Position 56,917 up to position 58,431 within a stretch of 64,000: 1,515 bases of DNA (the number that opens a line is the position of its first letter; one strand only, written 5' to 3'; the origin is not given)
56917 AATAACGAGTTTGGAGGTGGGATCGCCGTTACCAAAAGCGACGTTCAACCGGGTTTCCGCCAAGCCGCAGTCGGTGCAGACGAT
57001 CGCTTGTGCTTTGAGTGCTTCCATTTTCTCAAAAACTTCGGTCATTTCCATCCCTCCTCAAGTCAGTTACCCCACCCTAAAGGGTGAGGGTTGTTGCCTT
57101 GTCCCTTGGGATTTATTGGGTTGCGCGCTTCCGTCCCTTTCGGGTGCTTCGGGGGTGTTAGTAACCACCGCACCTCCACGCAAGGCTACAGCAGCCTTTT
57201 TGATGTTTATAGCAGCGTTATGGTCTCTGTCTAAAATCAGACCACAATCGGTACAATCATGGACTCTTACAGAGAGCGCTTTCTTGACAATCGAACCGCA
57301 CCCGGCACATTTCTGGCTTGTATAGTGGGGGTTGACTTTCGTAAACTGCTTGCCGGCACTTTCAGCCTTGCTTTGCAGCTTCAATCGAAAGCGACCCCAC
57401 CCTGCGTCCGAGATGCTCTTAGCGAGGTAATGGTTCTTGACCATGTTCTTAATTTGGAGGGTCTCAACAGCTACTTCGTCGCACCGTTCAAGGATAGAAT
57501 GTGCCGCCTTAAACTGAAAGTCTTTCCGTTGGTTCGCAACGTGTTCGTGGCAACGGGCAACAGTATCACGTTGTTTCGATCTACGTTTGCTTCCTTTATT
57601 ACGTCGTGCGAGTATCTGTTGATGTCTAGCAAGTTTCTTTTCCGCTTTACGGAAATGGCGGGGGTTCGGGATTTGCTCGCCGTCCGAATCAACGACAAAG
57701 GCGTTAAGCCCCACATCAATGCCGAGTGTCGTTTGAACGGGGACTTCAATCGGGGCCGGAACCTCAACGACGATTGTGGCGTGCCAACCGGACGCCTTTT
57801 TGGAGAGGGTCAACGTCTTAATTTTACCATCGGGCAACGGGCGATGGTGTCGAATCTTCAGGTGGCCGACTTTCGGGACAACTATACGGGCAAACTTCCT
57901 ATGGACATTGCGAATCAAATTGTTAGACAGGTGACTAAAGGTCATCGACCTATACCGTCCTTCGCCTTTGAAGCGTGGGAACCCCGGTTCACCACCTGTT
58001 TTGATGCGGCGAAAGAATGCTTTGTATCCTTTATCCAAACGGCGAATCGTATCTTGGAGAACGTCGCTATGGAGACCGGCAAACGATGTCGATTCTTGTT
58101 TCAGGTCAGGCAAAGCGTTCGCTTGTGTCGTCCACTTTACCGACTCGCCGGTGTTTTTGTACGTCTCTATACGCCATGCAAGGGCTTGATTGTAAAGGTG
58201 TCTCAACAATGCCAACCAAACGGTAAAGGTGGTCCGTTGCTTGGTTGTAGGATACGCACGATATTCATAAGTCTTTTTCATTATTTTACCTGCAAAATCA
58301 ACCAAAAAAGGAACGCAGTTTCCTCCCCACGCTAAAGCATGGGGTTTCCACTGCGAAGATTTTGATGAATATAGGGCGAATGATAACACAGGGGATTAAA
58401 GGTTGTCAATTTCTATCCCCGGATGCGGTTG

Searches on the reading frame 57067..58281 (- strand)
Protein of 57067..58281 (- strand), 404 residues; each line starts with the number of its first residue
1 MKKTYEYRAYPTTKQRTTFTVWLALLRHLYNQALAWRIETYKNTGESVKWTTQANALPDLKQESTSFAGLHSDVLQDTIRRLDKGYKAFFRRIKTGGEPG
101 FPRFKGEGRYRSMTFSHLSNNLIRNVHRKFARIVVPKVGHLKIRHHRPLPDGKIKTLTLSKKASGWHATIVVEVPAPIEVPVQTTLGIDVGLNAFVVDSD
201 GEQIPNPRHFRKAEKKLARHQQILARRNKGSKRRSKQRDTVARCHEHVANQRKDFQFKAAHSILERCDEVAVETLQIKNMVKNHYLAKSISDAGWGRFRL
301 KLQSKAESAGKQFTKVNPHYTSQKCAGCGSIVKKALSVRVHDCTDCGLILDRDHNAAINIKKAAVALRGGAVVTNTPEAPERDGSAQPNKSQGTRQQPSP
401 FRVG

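Call 6: search_protein_families(library=pfam, proteins=[window:57067-58281:-], max_evalue=0.01)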
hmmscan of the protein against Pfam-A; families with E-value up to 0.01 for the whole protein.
window:57067-58281:- (404 aa): 3 families
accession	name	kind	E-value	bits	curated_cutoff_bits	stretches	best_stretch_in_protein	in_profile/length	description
PF01385.25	OrfB_IS605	-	5.5e-29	101.3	30.5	1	170-283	2-119/120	Probable transposase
PF07282.18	Cas12f1-like_TNB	-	1.5e-22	80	26.3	1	295-360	1-60/60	Cas12f1-like, TNB domain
PF12323.14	HTH_OrfB_IS605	-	1.5e-11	44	21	1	1-45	1-46/47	Helix-turn-helix domain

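Call 7: search_protein_families(library=ncbifam, proteins=[window:57067-58281:-], max_evalue=0.01)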
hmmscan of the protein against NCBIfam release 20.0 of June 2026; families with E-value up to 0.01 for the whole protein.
window:57067-58281:- (404 aa): 6 families
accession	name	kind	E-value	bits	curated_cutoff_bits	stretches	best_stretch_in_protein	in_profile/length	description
NF040570.1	guided_TnpB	subfamily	2.6e-97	326.6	100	1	5-362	1-388/389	RNA-guided endonuclease TnpB family protein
NF038281.1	IS200_TnpB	exception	2e-90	303.6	425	1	2-364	1-359/360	IS200/IS605 family element RNA-guided endonuclease TnpB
NF038280.1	IS607_TnpB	exception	1.2e-42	146.4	350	1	95-392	107-420/431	IS607 family element RNA-guided endonuclease TnpB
NF038192.1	V_cas_c2c8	exception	1.9e-41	142.7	350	2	47-334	129-456/457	type V CRISPR-associated protein C2c8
TIGR01766.2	TIGR01766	domain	2.5e-12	47.1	32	1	250-322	3-82/82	IS200/IS605 family accessory protein TnpB-related protein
NF049972.1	CRISPR_Cas12f2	exception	2.6e-11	43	450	1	181-364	324-519/524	type V CRISPR-associated effector Cas12f2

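Call 10: find_encoding_contigs(protein=window:57067-58281:-, flank=6000, max_places=10)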
Protein window:57067-58281:- (404 aa): no gene with exactly this product is on record in the collection.

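Call 11: find_homologous_proteins(query=window:57070-58281:-, max_evalue=1e-20)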
Query window:57070-58281:- (404 aa): 7302 proteins with E <= 1e-20 among 8000 candidates; the best 120 are listed.
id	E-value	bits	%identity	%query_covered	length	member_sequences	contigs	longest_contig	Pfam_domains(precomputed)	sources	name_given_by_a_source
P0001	1.1e-269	912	99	100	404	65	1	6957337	PF12323.15,PF01385.26,PF07282.19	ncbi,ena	-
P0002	5.5e-265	896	97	100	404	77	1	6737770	PF12323.15,PF01385.26,PF07282.19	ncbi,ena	-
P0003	1.2e-230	783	83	100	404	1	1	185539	PF12323.15,PF01385.26,PF07282.19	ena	-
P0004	6.7e-222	755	80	100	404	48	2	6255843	PF12323.15,PF01385.26,PF07282.19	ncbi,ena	-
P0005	1.9e-213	727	78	100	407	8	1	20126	PF12323.15,PF01385.26,PF07282.19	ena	-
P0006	4.4e-213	726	78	100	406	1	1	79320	PF12323.15,PF01385.26,PF07282.19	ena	-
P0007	2.4e-212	723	79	96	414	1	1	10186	PF12323.15,PF01385.26,PF07282.19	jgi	-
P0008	6.4e-212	722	75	100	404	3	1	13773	PF12323.15,PF01385.26,PF07282.19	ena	-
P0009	1.8e-211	720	77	100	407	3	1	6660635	PF12323.15,PF01385.26,PF07282.19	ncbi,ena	-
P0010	2.8e-211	720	77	100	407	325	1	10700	PF12323.15,PF01385.26,PF07282.19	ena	-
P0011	4.9e-210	715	77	100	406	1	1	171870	PF12323.15,PF01385.26,PF07282.19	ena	-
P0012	7.9e-210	715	77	97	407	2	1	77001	PF12323.15,PF01385.26,PF07282.19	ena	-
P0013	9.7e-210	715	80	94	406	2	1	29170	PF12323.15,PF01385.26,PF07282.19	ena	-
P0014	1.5e-209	714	75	100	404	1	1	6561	PF12323.15,PF01385.26,PF07282.19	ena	-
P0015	3.2e-209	713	76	100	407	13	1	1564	PF12323.15,PF01385.26,PF07282.19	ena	-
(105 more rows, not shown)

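Call 12: find_encoding_contigs(protein=P0001, flank=5000, max_places=10)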
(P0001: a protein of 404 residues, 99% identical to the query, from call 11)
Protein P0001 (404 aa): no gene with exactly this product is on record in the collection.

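Call 13: find_encoding_contigs(protein=P0002, flank=5000, max_places=10)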
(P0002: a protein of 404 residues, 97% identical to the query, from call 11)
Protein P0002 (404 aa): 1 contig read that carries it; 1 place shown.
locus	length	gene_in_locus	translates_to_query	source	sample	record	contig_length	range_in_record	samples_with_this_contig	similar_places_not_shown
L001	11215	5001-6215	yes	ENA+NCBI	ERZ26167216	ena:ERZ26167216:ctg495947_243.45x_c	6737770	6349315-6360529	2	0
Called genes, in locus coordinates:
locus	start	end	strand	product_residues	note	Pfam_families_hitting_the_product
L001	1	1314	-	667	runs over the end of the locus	PF12799:LRR_4, PF23598:LRR_14 (weak), PF12799:LRR_4, PF14885:GHL15 (weak), PF00404:Dockerin_1 (weak)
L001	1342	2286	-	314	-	PF09037:Sulphotransf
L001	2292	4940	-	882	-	PF13855:LRR_8 (faint), PF23598:LRR_14 (weak), PF12799:LRR_4 (weak), PF14885:GHL15, PF00404:Dockerin_1 (weak)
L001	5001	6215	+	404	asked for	PF12323:HTH_OrfB_IS605, PF01385:OrfB_IS605, PF07282:Cas12f1-like_TNB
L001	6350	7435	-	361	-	PF01408:GFO_IDH_MocA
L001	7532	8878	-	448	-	-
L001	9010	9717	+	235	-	PF00702:Hydrolase, PF13419:HAD_2, PF13242:Hydrolase_like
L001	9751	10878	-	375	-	PF02746:MR_MLE_N, PF13378:MR_MLE_C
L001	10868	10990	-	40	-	-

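Call 16: find_related_loci(query=window:57070-58281:-, collection=genome_contigs, flank=3000)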
Query window:57070-58281:- (404 aa) in genome_contigs; peptide patterns used: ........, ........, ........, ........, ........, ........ (x = any residue, [..] = any of these).
159 stretches matched a pattern; 93 encode a relative of the query (tblastn E <= 1e-3); the best 80 are kept; 78 distinct loci.
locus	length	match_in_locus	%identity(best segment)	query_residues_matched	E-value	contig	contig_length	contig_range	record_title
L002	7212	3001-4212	97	1-404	0e+0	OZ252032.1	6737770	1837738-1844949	MAG: Candidatus Poribacteria bacterium isolate aa3f26ad-70d9-470a-add4-ad97223fdacd genome assembly, chromosome: 1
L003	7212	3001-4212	97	1-404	0e+0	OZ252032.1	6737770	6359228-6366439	MAG: Candidatus Poribacteria bacterium isolate aa3f26ad-70d9-470a-add4-ad97223fdacd genome assembly, chromosome: 1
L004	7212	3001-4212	97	1-404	0e+0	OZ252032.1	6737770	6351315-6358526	MAG: Candidatus Poribacteria bacterium isolate aa3f26ad-70d9-470a-add4-ad97223fdacd genome assembly, chromosome: 1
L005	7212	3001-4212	91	1-404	0e+0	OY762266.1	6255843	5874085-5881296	MAG: Candidatus Poribacteria bacterium isolate f15cbddf-0c87-47e8-aab1-4ca568006f86 genome assembly, chromosome: 1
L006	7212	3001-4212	80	1-404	0e+0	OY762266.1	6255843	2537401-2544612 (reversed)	MAG: Candidatus Poribacteria bacterium isolate f15cbddf-0c87-47e8-aab1-4ca568006f86 genome assembly, chromosome: 1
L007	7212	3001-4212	80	1-404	0e+0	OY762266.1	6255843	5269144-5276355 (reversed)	MAG: Candidatus Poribacteria bacterium isolate f15cbddf-0c87-47e8-aab1-4ca568006f86 genome assembly, chromosome: 1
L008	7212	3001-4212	80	1-404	0e+0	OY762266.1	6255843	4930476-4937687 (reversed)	MAG: Candidatus Poribacteria bacterium isolate f15cbddf-0c87-47e8-aab1-4ca568006f86 genome assembly, chromosome: 1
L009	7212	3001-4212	79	1-404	0e+0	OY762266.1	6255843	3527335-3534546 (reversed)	MAG: Candidatus Poribacteria bacterium isolate f15cbddf-0c87-47e8-aab1-4ca568006f86 genome assembly, chromosome: 1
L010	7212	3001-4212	79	1-404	0e+0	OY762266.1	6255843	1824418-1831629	MAG: Candidatus Poribacteria bacterium isolate f15cbddf-0c87-47e8-aab1-4ca568006f86 genome assembly, chromosome: 1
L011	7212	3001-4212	79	1-404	0e+0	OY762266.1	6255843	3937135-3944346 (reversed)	MAG: Candidatus Poribacteria bacterium isolate f15cbddf-0c87-47e8-aab1-4ca568006f86 genome assembly, chromosome: 1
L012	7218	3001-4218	77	1-404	0e+0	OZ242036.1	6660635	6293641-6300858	MAG: Candidatus Poribacteria bacterium isolate 54b3e0b4-8990-4cd1-959a-c9693763f33b genome assembly, chromosome: 1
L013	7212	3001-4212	78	1-404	0e+0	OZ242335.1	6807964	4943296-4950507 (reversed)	MAG: Candidatus Poribacteria bacterium isolate 0e18bbbf-3c5b-4f4e-9be4-718f64127597 genome assembly, chromosome: 1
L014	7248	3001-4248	73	1-404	0e+0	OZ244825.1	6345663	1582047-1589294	MAG: Candidatus Poribacteria bacterium isolate 9ee73198-b11f-455e-92bc-43fc746e3fb5 genome assembly, chromosome: 1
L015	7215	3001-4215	75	1-404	0e+0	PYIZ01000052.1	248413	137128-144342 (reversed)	MAG: Candidatus Poribacteria bacterium isolate PCPOR2b Ga0206366_152, whole genome shotgun sequence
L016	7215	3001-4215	75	1-404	0e+0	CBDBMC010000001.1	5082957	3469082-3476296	MAG: Candidatus Poribacteria bacterium isolate ca8204a3-33b7-44e1-a19a-5b07964ae9a8 genome assembly, contig: contig_1, w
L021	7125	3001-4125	97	30-404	0e+0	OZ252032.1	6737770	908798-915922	MAG: Candidatus Poribacteria bacterium isolate aa3f26ad-70d9-470a-add4-ad97223fdacd genome assembly, chromosome: 1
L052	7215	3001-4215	62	1-404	9e-170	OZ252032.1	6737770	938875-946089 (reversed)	MAG: Candidatus Poribacteria bacterium isolate aa3f26ad-70d9-470a-add4-ad97223fdacd genome assembly, chromosome: 1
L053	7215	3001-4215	62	1-404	3e-169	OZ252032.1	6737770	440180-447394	MAG: Candidatus Poribacteria bacterium isolate aa3f26ad-70d9-470a-add4-ad97223fdacd genome assembly, chromosome: 1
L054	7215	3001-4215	62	1-404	4e-169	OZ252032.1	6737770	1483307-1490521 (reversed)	MAG: Candidatus Poribacteria bacterium isolate aa3f26ad-70d9-470a-add4-ad97223fdacd genome assembly, chromosome: 1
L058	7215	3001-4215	61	1-404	7e-167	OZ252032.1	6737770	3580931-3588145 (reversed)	MAG: Candidatus Poribacteria bacterium isolate aa3f26ad-70d9-470a-add4-ad97223fdacd genome assembly, chromosome: 1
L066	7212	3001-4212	77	1-404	0e+0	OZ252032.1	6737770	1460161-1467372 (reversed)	MAG: Candidatus Poribacteria bacterium isolate aa3f26ad-70d9-470a-add4-ad97223fdacd genome assembly, chromosome: 1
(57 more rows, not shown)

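Call 27: search_solved_structures(query=window:57070-58281:-, max_evalue=0.00001, show_alignments=2)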
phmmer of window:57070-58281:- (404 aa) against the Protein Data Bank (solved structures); distinct sequences matched with E-value up to 0.00001: 18.
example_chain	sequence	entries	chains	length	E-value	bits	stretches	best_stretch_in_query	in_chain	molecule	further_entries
9yyg_A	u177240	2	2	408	4.7e-65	223.3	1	2-375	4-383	AI-designed RNA-guided nuclease | AI-generated RNA-guided nuclease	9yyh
8bf8_A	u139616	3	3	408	1.8e-60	208.2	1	3-375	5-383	RNA-guided DNA endonuclease TnpB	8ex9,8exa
8h1j_A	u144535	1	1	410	1.9e-60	208.2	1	3-375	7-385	RNA-guided DNA endonuclease TnpB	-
8iaz_A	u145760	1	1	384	2.3e-29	105.8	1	4-363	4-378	Transposase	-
9j09_A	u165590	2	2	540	1.3e-19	73.7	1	151-371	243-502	Transposase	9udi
9b0l_P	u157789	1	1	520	2.3e-19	72.9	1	184-364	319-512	TnpB-like protein L79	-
9jfq_A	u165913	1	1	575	1.6e-16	63.5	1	239-389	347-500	LaTranC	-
9jfo_A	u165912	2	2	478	2.9e-16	62.7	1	238-362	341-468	LaTranC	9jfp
8j1j_A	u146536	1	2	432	4e-11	45.8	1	201-361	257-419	Transposase IS605 OrfB C-terminal domain-containing protein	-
8j12_A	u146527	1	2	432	8.8e-11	44.6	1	201-361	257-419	Transposase IS605 OrfB C-terminal domain-containing protein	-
8j3r_A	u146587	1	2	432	9.9e-11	44.5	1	201-361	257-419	Transposase IS605 OrfB C-terminal domain-containing protein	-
7wju_A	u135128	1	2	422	1.3e-10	44.1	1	203-361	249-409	OrfB_Zn_ribbon domain-containing protein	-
8dzj_A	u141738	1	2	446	1.5e-10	43.9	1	203-361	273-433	OrfB_Zn_ribbon domain-containing protein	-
9nzq_A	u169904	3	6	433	8.6e-09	38.1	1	208-361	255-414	Cas12f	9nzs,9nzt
23vu_A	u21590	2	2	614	1.2e-08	37.6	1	295-365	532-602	UnCas12m4a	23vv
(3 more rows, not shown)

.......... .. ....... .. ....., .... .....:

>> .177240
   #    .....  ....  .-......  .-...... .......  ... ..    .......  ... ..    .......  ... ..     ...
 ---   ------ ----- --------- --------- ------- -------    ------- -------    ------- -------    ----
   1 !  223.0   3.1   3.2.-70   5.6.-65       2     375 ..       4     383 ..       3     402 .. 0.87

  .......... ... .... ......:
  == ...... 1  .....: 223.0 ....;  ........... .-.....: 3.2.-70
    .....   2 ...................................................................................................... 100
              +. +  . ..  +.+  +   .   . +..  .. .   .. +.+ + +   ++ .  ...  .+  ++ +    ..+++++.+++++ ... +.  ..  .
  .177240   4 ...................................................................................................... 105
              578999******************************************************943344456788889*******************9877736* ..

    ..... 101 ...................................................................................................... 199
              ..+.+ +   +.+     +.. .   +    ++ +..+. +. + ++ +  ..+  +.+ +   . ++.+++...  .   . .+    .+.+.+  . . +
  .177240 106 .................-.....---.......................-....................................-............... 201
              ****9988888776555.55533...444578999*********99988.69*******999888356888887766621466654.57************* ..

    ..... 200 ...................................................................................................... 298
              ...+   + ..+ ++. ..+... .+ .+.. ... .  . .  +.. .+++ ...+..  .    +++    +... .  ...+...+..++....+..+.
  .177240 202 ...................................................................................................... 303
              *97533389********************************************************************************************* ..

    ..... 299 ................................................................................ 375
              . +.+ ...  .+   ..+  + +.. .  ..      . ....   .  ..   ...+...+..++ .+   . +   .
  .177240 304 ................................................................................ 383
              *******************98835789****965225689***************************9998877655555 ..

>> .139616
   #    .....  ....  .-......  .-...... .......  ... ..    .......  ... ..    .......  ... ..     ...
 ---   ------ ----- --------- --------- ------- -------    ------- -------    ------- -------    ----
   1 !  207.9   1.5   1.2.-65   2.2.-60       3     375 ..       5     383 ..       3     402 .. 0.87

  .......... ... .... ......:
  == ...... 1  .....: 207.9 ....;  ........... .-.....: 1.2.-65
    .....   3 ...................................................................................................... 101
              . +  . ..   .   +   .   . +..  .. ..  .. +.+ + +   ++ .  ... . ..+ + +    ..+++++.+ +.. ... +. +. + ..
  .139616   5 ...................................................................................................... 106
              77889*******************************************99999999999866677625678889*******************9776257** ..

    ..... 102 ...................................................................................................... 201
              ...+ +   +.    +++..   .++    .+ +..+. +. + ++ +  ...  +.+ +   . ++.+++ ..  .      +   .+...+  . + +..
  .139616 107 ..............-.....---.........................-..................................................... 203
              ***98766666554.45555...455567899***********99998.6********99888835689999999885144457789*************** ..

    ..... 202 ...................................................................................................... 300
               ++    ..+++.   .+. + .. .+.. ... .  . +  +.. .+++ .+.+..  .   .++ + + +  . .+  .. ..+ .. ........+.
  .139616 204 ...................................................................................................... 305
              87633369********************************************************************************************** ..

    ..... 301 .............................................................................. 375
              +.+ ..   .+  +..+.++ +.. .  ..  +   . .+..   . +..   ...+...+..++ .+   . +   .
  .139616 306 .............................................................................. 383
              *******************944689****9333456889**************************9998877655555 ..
